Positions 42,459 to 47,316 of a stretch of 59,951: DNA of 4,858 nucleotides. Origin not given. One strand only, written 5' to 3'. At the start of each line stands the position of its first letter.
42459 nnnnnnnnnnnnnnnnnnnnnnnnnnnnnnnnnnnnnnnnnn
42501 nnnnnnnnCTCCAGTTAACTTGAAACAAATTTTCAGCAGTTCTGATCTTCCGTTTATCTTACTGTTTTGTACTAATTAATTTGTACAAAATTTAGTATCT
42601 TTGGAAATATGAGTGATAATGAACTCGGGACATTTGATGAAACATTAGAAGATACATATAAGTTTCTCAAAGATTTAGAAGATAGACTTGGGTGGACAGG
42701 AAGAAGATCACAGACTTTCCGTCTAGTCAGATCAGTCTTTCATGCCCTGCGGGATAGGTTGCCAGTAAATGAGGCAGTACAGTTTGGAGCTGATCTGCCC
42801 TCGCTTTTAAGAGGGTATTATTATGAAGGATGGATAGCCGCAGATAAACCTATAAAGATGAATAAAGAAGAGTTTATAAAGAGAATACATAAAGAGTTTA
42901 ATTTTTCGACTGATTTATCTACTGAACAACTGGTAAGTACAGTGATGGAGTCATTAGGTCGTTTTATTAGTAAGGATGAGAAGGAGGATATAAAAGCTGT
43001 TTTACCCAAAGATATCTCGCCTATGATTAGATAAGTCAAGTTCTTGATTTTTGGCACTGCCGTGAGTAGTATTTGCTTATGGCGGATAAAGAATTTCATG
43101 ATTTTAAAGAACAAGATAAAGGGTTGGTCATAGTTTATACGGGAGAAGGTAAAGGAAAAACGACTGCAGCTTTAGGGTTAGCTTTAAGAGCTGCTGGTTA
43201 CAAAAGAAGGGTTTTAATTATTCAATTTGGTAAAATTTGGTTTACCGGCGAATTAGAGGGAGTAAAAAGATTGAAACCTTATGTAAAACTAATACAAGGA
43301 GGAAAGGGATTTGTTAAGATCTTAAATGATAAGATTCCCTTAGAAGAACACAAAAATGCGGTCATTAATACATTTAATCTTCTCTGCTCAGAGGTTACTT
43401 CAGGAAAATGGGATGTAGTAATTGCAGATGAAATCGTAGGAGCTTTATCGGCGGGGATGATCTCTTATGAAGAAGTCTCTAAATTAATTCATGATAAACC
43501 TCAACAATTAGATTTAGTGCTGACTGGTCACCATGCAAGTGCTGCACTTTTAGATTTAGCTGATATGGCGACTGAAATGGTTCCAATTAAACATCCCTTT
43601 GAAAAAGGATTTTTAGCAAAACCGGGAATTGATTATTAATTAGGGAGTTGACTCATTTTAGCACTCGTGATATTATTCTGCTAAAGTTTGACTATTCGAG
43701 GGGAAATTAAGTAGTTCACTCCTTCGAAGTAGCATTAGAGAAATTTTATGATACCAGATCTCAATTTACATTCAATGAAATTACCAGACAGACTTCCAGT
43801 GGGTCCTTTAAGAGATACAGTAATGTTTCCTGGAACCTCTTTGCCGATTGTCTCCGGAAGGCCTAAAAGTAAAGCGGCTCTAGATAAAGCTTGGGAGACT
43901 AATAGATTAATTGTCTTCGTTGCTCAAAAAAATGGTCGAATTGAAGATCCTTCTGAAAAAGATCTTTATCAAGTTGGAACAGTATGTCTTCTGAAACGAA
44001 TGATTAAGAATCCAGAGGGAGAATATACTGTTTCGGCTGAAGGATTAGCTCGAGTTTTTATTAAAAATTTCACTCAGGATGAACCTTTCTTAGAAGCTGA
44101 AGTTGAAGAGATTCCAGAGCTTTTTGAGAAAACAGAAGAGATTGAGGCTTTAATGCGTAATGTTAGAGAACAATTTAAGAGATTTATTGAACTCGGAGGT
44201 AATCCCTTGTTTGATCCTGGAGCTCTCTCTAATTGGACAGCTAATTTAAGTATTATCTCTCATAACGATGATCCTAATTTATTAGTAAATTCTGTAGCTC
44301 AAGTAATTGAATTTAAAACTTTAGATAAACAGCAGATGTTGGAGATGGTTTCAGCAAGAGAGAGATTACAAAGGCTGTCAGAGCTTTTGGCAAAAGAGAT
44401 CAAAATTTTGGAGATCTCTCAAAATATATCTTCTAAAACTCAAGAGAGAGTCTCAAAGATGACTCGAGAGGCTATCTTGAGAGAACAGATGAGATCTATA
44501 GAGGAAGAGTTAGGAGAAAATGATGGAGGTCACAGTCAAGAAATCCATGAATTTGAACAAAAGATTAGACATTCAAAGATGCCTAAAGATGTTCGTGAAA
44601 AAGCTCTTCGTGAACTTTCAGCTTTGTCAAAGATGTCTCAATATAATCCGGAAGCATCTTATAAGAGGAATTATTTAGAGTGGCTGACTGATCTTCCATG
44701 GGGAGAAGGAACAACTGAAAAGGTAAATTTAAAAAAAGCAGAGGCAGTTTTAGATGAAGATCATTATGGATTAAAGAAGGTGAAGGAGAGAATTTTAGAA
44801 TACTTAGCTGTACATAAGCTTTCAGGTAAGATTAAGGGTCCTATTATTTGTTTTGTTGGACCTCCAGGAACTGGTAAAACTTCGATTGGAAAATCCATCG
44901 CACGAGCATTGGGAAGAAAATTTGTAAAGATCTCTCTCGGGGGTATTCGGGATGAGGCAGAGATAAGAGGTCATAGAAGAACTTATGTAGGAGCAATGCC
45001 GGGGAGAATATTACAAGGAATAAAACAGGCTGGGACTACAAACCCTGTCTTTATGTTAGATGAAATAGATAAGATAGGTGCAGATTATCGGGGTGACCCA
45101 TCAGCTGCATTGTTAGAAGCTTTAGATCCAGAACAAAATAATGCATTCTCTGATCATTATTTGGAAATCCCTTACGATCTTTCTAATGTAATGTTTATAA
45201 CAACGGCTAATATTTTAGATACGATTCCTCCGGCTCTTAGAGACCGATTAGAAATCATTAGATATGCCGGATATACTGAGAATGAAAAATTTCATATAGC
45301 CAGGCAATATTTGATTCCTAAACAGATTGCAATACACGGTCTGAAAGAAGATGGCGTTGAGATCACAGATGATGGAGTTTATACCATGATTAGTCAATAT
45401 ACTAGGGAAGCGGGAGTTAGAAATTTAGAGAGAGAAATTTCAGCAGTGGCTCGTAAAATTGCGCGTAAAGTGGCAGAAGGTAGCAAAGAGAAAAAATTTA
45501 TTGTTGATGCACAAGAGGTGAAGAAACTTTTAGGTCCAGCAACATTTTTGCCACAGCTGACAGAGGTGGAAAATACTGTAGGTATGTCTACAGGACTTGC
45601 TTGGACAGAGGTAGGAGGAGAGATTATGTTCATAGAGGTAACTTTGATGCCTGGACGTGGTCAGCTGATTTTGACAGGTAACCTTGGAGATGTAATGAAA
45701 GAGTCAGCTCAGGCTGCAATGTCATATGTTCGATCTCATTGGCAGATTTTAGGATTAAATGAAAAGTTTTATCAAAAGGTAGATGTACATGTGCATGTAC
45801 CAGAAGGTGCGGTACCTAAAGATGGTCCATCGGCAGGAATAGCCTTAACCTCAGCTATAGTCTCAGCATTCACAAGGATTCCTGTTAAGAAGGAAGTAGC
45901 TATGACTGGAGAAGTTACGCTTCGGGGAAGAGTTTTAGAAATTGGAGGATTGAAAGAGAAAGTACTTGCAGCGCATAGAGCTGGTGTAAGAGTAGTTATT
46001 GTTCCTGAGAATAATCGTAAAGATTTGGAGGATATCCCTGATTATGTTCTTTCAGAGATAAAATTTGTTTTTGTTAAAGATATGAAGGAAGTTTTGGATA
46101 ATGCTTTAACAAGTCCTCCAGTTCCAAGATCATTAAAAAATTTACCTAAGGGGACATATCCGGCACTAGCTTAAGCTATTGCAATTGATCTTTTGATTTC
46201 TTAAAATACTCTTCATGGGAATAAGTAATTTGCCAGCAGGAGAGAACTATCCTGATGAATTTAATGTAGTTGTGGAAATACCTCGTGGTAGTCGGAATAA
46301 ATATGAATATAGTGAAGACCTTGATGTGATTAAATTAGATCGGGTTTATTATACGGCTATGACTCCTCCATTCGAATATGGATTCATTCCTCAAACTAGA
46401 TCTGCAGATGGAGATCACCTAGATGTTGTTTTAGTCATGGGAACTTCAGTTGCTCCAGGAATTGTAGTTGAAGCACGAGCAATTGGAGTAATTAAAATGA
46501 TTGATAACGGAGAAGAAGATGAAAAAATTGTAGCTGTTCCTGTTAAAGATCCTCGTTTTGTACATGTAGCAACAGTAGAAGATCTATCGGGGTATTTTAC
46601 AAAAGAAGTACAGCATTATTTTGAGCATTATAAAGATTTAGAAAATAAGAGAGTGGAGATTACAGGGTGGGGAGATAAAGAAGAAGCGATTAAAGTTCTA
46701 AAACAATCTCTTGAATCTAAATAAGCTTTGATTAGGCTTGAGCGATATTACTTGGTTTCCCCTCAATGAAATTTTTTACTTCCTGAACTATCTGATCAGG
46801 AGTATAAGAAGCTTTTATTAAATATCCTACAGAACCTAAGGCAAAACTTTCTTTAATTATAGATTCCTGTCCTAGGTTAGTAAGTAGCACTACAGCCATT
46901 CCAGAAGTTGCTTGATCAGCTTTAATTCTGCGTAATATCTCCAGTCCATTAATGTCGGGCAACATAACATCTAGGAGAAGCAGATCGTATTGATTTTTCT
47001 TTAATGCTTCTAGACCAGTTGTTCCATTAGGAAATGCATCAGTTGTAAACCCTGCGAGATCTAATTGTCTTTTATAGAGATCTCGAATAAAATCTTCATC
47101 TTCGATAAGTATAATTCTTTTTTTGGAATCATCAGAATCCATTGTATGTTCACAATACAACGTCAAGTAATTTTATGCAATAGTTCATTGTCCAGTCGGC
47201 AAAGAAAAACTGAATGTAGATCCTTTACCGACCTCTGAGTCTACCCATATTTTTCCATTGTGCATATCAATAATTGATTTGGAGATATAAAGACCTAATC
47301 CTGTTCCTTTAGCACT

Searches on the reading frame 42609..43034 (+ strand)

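Call 70: search_protein_families(library=pfam, proteins=[window:42609-43034:+], max_evalue=0.001)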
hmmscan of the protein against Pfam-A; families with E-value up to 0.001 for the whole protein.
window:42609-43034:+ (141 aa): 1 family
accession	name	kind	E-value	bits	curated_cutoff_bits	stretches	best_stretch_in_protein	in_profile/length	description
PF10025.14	DUF2267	-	2.4e-27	96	29.8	1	17-138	2-121/122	Uncharacterized conserved protein (DUF2267)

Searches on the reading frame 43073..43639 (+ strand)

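Call 70: search_protein_families(library=pfam, proteins=[window:43073-43639:+], max_evalue=0.001)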
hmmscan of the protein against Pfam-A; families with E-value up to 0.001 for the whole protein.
window:43073-43639:+ (188 aa): 1 family
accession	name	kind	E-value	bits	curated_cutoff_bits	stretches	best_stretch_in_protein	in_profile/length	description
PF02572.21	CobA_CobO_BtuR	-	1.1e-51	175.8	25.7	1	16-188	2-172/172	ATP:corrinoid adenosyltransferase BtuR/CobO/CobP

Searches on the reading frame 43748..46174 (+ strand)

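Call 19: search_protein_families(library=pfam, proteins=[window:43748-46174:+], max_evalue=0.001)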
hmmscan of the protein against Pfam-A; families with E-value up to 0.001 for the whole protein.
window:43748-46174:+ (808 aa): 7 families
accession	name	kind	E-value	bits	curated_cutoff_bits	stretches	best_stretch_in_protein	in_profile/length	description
PF05362.19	Lon_C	-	2.1e-90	302.2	21.1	1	586-788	2-204/205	Lon protease (S16) C-terminal proteolytic domain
PF02190.22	LON_substr_bdg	-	3e-45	155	28.7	1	16-216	2-200/200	ATP-dependent protease La (LON) substrate-binding domain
PF00004.35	AAA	-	2.7e-27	96.2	21.2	1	367-508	1-130/131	ATPase family associated with various cellular activities (AAA)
PF22667.2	Lon_lid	-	1.3e-21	76.4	27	1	530-583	3-56/57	Lon protease AAA+ ATPase lid domain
PF07728.20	AAA_5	-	2.5e-08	34.5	22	1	367-501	2-139/139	AAA domain (dynein-related subfamily)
PF13541.12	ChlI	-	7.1e-08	32.8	27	1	629-756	1-121/121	Subunit ChlI of Mg-chelatase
PF13401.12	AAA_22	-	0.00086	20.1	27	0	366-459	7-104/130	AAA domain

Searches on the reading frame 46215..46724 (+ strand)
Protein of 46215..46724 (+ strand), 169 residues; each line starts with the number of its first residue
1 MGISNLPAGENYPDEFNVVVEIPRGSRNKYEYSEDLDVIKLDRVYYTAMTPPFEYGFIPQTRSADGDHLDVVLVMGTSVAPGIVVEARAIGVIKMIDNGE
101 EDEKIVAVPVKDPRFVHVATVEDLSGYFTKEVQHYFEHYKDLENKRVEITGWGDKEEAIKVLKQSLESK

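Call 70: search_protein_families(library=pfam, proteins=[window:46215-46724:+], max_evalue=0.001)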
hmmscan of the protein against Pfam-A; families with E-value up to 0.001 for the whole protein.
window:46215-46724:+ (169 aa): 1 family
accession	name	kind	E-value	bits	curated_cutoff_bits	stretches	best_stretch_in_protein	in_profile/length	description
PF00719.24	Pyrophosphatase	-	2.8e-55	186.8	23.5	1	18-167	1-150/153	Inorganic pyrophosphatase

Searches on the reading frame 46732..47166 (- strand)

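Call 70: search_protein_families(library=pfam, proteins=[window:46732-47166:-], max_evalue=0.001)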
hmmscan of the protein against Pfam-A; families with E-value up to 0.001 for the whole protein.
window:46732-47166:- (144 aa): 1 family
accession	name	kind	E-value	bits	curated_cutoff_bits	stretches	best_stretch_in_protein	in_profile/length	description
PF00072.30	Response_reg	-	2.6e-22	79.5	30.2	1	18-130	1-110/111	Response regulator receiver domain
